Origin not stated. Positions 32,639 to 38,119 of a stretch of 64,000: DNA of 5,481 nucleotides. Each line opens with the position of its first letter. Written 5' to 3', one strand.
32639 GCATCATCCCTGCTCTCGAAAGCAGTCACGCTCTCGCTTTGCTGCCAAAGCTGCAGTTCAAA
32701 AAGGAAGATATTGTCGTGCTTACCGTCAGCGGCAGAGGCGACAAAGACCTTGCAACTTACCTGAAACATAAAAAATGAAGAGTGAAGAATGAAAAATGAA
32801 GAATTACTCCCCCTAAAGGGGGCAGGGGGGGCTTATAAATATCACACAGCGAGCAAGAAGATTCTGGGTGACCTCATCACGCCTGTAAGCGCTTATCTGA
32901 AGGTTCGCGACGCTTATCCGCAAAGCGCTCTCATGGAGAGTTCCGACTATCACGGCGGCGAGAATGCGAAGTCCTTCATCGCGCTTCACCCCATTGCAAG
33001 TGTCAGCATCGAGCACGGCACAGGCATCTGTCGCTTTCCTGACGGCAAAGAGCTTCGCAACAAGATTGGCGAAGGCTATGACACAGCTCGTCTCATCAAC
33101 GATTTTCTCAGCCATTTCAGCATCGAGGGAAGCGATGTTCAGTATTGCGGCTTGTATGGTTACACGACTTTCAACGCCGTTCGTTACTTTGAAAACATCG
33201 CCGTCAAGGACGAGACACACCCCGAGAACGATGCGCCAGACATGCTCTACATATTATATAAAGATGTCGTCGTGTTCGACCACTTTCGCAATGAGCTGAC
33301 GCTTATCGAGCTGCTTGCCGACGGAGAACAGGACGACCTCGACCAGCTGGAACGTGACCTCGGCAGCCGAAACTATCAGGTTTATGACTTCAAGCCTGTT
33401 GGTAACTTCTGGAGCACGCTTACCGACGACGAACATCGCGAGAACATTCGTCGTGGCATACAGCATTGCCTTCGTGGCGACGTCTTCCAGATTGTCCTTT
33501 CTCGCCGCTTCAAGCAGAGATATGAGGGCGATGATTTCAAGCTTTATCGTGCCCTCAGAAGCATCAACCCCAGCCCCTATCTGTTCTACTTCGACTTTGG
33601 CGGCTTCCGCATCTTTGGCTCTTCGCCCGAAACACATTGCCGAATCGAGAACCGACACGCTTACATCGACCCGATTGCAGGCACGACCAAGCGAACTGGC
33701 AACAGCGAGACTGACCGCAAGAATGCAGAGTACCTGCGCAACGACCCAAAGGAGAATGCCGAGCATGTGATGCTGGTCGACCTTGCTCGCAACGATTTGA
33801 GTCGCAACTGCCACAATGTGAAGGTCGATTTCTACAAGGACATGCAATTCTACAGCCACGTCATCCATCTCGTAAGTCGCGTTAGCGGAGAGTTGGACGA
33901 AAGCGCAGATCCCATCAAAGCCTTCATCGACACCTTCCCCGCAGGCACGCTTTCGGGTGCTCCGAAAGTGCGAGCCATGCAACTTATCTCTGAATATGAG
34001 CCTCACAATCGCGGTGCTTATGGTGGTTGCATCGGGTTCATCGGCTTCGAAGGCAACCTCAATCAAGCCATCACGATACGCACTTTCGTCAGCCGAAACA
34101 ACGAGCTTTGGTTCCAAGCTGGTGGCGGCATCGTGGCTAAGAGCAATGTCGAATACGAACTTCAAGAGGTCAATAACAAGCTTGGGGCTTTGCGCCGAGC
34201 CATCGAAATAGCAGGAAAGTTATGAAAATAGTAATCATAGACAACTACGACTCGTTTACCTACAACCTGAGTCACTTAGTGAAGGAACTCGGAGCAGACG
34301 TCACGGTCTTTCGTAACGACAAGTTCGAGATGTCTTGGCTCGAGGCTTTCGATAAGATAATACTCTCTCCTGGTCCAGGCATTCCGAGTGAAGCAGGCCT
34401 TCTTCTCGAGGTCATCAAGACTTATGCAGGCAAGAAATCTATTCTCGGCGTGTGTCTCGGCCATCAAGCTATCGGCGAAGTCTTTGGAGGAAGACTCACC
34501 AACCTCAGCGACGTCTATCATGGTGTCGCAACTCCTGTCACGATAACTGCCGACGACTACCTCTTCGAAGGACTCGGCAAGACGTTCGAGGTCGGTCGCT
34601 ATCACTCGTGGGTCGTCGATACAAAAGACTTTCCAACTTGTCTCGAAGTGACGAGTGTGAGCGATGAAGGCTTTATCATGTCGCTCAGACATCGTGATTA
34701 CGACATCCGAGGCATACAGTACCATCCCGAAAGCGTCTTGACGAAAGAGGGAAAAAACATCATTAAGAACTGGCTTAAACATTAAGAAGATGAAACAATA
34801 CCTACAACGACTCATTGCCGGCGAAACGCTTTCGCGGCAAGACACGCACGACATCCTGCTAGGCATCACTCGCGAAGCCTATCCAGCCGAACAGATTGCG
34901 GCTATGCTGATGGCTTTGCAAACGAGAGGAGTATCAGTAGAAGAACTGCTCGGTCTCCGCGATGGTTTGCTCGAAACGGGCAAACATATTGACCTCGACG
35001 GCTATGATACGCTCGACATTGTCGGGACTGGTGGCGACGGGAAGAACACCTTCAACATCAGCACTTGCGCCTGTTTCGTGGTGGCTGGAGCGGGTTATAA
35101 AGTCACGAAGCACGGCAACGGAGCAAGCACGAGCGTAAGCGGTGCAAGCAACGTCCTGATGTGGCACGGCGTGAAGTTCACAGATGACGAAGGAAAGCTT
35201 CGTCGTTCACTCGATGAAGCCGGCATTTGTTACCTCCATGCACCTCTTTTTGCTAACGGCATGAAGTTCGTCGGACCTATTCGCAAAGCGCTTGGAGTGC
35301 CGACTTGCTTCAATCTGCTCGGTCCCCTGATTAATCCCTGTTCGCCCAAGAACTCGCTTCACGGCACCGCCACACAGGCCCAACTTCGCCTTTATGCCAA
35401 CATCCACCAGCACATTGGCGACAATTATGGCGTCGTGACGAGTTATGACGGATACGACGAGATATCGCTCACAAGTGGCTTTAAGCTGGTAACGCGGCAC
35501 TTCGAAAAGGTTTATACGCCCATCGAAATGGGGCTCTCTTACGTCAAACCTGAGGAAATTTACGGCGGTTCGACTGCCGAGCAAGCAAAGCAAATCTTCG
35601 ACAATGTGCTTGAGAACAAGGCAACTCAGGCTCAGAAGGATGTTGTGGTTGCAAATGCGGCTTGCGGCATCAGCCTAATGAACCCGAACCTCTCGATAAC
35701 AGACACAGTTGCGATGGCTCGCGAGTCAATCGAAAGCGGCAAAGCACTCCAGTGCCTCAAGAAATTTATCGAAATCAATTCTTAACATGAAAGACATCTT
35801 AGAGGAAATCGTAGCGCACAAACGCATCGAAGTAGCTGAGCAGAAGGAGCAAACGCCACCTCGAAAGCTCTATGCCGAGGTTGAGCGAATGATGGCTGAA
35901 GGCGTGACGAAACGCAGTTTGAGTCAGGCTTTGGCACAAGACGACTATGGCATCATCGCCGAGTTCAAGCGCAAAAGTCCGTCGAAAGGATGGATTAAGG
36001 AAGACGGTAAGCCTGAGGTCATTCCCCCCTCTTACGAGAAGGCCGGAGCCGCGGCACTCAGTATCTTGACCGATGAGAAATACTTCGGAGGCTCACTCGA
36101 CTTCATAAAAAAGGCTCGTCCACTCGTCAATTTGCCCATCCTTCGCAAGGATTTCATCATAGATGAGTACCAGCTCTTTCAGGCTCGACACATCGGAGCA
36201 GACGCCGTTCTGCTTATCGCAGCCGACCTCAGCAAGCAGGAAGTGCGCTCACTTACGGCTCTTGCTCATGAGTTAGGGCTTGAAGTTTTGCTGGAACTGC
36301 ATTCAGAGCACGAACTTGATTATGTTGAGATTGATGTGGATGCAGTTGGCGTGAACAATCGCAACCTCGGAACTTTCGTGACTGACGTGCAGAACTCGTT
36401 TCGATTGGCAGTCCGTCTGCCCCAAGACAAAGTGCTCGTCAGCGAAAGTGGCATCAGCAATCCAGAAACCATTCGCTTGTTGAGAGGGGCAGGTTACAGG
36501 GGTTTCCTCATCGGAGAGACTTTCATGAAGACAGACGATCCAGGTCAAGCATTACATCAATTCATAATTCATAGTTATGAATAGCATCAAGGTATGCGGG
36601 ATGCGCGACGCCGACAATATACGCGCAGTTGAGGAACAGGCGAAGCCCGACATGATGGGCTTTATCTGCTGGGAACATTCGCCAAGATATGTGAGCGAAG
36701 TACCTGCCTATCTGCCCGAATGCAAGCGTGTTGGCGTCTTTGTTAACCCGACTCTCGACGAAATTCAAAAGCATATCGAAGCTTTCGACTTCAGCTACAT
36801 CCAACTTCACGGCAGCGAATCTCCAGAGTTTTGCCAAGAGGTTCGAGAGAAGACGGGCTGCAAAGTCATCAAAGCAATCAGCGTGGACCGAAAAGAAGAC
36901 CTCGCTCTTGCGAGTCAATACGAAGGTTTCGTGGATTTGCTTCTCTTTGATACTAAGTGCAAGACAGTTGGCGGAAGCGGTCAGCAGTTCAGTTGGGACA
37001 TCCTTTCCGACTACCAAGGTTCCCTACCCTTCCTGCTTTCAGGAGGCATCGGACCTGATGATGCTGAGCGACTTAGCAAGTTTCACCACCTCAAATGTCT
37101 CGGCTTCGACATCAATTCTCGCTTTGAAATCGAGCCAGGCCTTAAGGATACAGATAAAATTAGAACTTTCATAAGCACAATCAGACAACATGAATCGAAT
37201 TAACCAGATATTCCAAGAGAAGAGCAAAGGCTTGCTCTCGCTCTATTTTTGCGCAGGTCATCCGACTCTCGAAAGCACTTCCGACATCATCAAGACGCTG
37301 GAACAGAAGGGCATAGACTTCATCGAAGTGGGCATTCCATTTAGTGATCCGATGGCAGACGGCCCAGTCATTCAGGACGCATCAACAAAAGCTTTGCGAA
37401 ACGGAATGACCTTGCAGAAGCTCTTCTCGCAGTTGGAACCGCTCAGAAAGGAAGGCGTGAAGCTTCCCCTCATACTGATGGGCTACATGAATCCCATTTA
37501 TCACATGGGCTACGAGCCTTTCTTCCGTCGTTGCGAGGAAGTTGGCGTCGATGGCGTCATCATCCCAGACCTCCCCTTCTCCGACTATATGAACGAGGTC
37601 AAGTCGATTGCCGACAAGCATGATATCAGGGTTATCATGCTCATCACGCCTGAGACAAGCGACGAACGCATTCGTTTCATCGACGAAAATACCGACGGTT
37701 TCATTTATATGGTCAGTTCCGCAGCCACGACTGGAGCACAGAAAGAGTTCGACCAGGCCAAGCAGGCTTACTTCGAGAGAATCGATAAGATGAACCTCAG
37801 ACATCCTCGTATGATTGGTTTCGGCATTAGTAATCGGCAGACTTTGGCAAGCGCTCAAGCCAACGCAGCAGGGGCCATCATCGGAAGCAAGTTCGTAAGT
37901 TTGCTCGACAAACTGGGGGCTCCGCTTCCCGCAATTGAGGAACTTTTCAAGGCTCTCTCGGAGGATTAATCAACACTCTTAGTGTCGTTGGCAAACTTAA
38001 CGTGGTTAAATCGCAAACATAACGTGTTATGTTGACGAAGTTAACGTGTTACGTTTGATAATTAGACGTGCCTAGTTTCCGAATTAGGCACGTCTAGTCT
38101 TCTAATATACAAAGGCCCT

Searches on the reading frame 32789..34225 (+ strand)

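Call 7: search_protein_families(library=pfam, proteins=[window:32789-34225:+], max_evalue=0.01)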
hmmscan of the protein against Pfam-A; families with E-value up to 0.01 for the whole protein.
window:32789-34225:+ (478 aa): 2 families
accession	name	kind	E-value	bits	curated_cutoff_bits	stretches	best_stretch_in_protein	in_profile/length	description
PF00425.24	Chorismate_bind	-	3.8e-78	263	27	1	214-464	3-257/257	chorismate binding enzyme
PF04715.19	Anth_synt_I_N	-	1.2e-23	84.4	23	1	28-172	1-140/140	Anthranilate synthase component I, N terminal region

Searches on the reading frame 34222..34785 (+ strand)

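Call 7: search_protein_families(library=pfam, proteins=[window:34222-34785:+], max_evalue=0.01)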
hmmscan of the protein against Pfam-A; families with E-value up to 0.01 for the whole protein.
window:34222-34785:+ (187 aa): 2 families
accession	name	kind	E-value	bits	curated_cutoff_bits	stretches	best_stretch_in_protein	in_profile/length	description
PF00117.34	GATase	-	5.1e-51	173.5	22.8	1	4-185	1-187/190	Glutamine amidotransferase class-I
PF07722.19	Peptidase_C26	-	3.6e-08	33.9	20.5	1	67-170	101-219/219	Peptidase C26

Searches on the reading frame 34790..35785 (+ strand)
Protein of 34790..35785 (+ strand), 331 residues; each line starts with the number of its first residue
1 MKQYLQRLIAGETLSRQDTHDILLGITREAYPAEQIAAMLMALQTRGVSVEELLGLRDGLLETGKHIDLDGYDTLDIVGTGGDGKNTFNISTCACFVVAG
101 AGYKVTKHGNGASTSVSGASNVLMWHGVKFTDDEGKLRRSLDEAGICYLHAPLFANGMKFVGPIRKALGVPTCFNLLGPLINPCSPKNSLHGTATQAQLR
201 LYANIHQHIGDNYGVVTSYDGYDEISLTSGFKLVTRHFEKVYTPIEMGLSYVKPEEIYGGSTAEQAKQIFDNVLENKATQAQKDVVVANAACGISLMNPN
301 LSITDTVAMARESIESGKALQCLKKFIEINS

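Call 7: search_protein_families(library=pfam, proteins=[window:34790-35785:+], max_evalue=0.01)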
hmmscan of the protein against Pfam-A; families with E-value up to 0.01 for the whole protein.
window:34790-35785:+ (331 aa): 2 families
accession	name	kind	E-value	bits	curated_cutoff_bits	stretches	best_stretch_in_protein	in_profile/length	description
PF00591.27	Glycos_transf_3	-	1.9e-59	201.8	27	1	72-320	2-253/253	Glycosyl transferase family, a/b domain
PF02885.22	Glycos_trans_3N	-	6e-19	68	26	1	2-64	1-63/63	Glycosyl transferase family, helical bundle domain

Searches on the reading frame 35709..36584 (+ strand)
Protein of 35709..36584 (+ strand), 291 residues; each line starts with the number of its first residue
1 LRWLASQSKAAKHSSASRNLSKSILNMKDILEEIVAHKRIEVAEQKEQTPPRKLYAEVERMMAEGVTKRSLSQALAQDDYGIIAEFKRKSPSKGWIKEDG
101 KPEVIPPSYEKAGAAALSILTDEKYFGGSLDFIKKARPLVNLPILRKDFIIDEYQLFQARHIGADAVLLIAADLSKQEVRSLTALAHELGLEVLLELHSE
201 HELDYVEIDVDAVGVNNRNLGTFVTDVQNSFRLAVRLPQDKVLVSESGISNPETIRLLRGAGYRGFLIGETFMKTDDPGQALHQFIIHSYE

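Call 7: search_protein_families(library=pfam, proteins=[window:35709-36584:+], max_evalue=0.01)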
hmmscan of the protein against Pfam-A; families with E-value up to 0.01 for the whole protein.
window:35709-36584:+ (291 aa): 1 family
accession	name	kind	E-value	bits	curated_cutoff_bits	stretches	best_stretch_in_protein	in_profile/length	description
PF00218.27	IGPS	-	1.5e-77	260.7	27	1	31-284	1-253/254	Indole-3-glycerol phosphate synthase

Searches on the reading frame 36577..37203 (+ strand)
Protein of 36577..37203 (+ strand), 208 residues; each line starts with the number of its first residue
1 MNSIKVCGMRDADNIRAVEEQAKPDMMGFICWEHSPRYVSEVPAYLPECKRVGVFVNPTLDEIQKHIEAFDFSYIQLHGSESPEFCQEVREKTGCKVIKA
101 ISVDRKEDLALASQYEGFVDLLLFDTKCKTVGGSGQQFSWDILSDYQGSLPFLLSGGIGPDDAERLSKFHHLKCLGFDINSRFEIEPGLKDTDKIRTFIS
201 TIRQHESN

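Call 8: search_protein_families(library=pfam, proteins=[window:36577-37203:+], max_evalue=0.01)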
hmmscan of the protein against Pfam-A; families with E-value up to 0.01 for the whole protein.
window:36577-37203:+ (208 aa): 1 family
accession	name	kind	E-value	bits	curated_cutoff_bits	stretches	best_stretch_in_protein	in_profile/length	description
PF00697.28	PRAI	-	1.2e-35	123.4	22.7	1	5-200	2-192/193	N-(5'phosphoribosyl)anthranilate (PRA) isomerase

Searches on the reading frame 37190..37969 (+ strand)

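Call 8: search_protein_families(library=pfam, proteins=[window:37190-37969:+], max_evalue=0.01)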
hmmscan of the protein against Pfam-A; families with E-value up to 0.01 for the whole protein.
window:37190-37969:+ (259 aa): 1 family
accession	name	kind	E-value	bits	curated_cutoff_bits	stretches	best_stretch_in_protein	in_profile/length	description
PF00290.26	Trp_syntA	-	1.7e-76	257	27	1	9-241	5-235/259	Tryptophan synthase alpha chain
